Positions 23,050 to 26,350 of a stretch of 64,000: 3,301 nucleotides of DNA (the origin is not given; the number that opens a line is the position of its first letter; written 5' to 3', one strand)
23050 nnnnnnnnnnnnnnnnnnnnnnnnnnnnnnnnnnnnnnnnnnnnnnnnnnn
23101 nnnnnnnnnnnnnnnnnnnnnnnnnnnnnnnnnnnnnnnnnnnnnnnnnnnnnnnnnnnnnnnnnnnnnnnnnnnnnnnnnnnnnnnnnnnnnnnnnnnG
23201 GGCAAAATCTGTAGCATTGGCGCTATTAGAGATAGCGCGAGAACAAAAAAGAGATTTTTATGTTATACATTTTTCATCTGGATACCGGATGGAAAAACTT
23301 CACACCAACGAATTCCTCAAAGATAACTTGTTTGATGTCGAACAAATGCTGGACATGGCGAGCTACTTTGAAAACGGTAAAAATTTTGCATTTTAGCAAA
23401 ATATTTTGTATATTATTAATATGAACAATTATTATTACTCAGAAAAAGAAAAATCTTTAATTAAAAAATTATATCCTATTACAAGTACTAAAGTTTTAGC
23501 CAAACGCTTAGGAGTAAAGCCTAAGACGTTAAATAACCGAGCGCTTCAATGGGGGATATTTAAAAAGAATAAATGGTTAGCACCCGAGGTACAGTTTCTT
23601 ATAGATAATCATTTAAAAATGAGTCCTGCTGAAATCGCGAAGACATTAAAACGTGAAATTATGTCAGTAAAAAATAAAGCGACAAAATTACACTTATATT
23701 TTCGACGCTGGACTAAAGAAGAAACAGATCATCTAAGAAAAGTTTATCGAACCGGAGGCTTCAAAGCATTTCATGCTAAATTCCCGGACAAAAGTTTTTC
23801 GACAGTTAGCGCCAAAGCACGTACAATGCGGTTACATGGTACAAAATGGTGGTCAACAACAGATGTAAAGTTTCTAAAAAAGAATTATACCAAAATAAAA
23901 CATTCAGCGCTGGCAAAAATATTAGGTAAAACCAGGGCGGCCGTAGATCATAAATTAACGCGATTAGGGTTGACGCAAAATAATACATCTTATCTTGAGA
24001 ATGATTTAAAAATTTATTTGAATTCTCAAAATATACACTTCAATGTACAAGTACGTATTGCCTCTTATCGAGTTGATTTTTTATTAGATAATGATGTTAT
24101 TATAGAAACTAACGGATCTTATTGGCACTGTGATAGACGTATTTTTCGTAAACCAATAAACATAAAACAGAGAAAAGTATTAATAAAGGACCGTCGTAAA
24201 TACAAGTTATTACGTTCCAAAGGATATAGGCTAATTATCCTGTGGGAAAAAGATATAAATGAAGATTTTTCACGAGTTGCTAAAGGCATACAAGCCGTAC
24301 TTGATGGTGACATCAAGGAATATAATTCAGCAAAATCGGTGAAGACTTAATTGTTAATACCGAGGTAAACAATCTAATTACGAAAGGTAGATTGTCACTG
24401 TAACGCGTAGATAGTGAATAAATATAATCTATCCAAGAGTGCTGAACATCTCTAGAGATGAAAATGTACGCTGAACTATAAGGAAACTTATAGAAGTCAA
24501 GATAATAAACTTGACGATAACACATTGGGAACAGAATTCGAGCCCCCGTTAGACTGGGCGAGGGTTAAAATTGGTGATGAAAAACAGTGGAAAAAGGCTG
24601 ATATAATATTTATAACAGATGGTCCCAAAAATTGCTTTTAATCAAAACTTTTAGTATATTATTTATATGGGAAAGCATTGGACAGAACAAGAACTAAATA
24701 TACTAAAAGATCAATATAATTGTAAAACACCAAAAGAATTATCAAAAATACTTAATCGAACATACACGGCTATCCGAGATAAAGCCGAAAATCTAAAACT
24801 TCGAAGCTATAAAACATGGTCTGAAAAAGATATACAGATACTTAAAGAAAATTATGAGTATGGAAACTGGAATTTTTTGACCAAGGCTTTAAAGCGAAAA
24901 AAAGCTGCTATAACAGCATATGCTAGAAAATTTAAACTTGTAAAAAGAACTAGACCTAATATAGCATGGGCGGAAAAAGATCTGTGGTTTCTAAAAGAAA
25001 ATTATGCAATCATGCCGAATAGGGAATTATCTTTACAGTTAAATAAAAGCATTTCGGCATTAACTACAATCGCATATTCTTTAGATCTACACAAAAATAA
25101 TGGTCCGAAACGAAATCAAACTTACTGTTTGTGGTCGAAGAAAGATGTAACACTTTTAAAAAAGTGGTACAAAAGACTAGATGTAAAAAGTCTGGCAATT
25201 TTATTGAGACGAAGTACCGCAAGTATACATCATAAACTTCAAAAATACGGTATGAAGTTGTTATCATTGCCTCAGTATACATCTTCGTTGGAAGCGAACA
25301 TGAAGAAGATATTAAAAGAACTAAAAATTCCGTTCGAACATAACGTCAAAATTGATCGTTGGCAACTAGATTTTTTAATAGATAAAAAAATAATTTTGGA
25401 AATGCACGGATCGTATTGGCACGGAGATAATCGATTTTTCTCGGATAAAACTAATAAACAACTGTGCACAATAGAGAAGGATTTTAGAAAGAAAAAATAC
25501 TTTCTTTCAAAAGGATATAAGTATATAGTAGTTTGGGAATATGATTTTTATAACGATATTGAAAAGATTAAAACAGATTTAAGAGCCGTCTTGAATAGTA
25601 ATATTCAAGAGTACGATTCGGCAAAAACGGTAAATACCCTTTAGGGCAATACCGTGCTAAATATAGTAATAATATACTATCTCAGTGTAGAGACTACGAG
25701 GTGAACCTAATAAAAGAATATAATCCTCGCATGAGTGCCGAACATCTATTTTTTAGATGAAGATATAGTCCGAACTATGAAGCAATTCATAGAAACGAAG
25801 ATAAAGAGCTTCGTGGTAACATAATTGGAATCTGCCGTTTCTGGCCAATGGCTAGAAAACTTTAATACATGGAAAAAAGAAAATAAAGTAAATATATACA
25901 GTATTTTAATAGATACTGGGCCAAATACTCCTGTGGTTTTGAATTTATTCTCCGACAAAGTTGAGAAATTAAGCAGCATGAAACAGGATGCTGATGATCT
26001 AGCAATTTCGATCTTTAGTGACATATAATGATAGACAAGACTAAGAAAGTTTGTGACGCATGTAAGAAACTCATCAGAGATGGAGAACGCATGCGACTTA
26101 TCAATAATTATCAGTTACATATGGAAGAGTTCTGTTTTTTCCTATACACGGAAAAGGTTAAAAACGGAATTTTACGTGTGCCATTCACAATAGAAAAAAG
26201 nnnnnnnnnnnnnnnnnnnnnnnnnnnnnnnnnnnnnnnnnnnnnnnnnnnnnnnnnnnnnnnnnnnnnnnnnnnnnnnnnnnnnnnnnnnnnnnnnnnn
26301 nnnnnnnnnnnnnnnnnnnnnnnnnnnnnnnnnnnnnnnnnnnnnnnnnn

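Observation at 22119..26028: vWA gene, the partner of a MoxR ATPase, split into three exons by two homing-endonuclease-bearing group I-like introns inserted at the conserved GGT and TDG motifs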

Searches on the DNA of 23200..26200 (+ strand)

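Call 3: search_rna_families(source=window, start=23200, end=26200, threshold=evalue, max_evalue=10, show_alignments=6)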
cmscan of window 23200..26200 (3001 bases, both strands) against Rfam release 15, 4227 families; matches with E-value up to 10: 3.
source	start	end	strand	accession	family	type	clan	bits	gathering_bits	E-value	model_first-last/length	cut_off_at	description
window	23994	24030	-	RF01363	CRISPR-DR50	Gene; CRISPR;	-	20.5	47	9.2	1-46/46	no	CRISPR RNA direct repeat element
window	24080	24128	+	RF00580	SNORD91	Gene; snRNA; snoRNA; CD-box;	-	20.1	51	4.3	1-95/95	no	Small nucleolar RNA SNORD91 family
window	24046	24133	+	RF00205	snoR41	Gene; snRNA; snoRNA; CD-box;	CL00068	19.1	40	7.3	1-97/97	no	Small nucleolar RNA R41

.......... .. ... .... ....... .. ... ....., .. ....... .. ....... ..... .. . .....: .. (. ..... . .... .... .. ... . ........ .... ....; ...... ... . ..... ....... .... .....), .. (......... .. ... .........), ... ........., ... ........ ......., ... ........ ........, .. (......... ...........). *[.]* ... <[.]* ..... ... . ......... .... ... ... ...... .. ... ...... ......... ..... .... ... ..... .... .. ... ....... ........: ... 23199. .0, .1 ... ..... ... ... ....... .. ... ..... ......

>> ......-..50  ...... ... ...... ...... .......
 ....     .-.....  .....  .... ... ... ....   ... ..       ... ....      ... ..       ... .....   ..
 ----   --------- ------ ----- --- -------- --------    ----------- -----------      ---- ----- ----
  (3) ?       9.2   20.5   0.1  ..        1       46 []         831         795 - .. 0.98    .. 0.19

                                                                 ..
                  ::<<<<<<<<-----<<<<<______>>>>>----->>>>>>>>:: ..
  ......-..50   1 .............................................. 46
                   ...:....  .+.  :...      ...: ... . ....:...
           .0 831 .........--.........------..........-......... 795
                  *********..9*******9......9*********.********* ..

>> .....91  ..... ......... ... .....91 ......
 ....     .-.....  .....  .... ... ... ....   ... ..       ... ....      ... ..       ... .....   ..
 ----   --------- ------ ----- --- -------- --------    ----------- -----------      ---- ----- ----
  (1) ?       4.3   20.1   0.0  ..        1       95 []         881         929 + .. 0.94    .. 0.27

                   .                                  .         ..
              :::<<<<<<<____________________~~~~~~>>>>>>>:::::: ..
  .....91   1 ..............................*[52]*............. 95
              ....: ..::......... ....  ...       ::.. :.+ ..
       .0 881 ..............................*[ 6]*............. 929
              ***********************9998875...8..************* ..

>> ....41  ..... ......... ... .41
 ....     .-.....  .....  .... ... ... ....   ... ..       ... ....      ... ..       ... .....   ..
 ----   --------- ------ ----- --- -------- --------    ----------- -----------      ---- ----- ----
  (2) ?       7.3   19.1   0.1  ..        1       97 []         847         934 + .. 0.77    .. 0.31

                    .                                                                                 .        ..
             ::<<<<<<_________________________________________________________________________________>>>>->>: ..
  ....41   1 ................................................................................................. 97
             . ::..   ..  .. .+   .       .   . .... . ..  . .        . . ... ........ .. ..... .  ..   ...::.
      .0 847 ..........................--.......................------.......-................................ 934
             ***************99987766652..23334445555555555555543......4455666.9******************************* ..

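Call 6: search_rna_families(source=window, start=24300, end=24560, threshold=evalue, max_evalue=10, show_alignments=4)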
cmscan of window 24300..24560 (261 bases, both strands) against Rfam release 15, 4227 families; matches with E-value up to 10: 0.
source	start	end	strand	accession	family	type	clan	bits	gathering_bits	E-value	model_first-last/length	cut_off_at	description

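Call 7: search_rna_families(source=window, start=25590, end=25860, threshold=evalue, max_evalue=10, show_alignments=4)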
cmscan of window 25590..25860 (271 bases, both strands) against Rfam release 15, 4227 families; matches with E-value up to 10: 2.
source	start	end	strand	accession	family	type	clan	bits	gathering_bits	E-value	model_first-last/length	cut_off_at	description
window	25590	25792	+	RF00028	Intron_gpI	Intron;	-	57.1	50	3.2e-14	25-253/253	5'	Group I catalytic intron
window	25749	25806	+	RF00533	snoMe18S-Gm1358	Gene; snRNA; snoRNA; CD-box;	-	13.7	50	8.7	1-79/79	no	Small nucleolar RNA Me18S-Gm1358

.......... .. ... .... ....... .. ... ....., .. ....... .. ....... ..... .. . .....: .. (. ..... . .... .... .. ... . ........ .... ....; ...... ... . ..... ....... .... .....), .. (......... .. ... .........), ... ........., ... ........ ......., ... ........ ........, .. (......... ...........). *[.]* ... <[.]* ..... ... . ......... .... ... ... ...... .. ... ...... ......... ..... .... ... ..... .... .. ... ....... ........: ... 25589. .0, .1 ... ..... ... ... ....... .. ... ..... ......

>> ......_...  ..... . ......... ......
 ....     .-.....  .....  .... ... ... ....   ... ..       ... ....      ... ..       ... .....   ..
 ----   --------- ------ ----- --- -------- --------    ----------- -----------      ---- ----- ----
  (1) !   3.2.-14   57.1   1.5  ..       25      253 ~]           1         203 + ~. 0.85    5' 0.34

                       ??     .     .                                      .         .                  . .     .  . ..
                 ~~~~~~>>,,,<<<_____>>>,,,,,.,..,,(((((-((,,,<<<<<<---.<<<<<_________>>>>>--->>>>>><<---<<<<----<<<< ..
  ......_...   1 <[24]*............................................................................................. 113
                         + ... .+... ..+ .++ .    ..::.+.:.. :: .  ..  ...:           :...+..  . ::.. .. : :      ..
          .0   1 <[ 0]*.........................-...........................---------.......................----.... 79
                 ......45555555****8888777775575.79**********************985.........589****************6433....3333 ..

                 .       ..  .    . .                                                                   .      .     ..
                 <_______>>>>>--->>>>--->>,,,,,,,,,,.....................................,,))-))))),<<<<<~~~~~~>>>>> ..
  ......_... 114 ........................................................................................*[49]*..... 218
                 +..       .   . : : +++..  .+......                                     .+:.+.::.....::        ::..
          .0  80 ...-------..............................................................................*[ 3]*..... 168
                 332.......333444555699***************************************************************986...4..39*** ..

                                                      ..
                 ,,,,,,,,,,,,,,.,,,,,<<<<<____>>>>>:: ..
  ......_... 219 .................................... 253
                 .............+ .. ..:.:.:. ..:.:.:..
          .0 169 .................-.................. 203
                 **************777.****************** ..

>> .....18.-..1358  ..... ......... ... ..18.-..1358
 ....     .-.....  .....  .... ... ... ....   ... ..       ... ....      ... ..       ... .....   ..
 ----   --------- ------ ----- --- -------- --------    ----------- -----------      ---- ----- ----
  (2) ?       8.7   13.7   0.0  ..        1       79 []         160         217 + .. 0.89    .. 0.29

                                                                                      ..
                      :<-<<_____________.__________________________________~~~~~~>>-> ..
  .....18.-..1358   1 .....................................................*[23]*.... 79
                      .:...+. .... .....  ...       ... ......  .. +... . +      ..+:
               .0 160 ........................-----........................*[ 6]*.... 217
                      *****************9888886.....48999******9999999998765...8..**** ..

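Call 40: build_rna_model(alignment_id=A4, structure=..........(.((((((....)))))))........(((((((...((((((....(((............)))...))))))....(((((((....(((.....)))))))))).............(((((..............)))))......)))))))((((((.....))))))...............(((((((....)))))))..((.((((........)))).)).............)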
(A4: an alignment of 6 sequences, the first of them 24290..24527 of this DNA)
Model R1 built from alignment A4 (6 sequences, 254 columns); structure: as given.
model positions 241; base pairs 57; branch points 6; effective number of sequences 1.3; information 0.59 bits per position. Calibrated on 0.2 Mb of random sequence (short: E-values are rough).
structure used (alignment columns):
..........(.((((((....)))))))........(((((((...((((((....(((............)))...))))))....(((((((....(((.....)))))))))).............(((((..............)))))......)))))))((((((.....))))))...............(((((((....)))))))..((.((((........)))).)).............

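Call 41: search_with_rna_model(model_id=R1, source=window, max_evalue=1, show_alignments=3)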
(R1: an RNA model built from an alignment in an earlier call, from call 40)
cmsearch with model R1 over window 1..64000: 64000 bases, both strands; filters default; matches with E-value up to 1: 2.
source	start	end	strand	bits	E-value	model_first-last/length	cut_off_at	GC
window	24290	24528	+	258.2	9.5e-86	1-241/241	no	0.34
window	25581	25827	+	170.8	3.6e-56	1-241/241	no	0.35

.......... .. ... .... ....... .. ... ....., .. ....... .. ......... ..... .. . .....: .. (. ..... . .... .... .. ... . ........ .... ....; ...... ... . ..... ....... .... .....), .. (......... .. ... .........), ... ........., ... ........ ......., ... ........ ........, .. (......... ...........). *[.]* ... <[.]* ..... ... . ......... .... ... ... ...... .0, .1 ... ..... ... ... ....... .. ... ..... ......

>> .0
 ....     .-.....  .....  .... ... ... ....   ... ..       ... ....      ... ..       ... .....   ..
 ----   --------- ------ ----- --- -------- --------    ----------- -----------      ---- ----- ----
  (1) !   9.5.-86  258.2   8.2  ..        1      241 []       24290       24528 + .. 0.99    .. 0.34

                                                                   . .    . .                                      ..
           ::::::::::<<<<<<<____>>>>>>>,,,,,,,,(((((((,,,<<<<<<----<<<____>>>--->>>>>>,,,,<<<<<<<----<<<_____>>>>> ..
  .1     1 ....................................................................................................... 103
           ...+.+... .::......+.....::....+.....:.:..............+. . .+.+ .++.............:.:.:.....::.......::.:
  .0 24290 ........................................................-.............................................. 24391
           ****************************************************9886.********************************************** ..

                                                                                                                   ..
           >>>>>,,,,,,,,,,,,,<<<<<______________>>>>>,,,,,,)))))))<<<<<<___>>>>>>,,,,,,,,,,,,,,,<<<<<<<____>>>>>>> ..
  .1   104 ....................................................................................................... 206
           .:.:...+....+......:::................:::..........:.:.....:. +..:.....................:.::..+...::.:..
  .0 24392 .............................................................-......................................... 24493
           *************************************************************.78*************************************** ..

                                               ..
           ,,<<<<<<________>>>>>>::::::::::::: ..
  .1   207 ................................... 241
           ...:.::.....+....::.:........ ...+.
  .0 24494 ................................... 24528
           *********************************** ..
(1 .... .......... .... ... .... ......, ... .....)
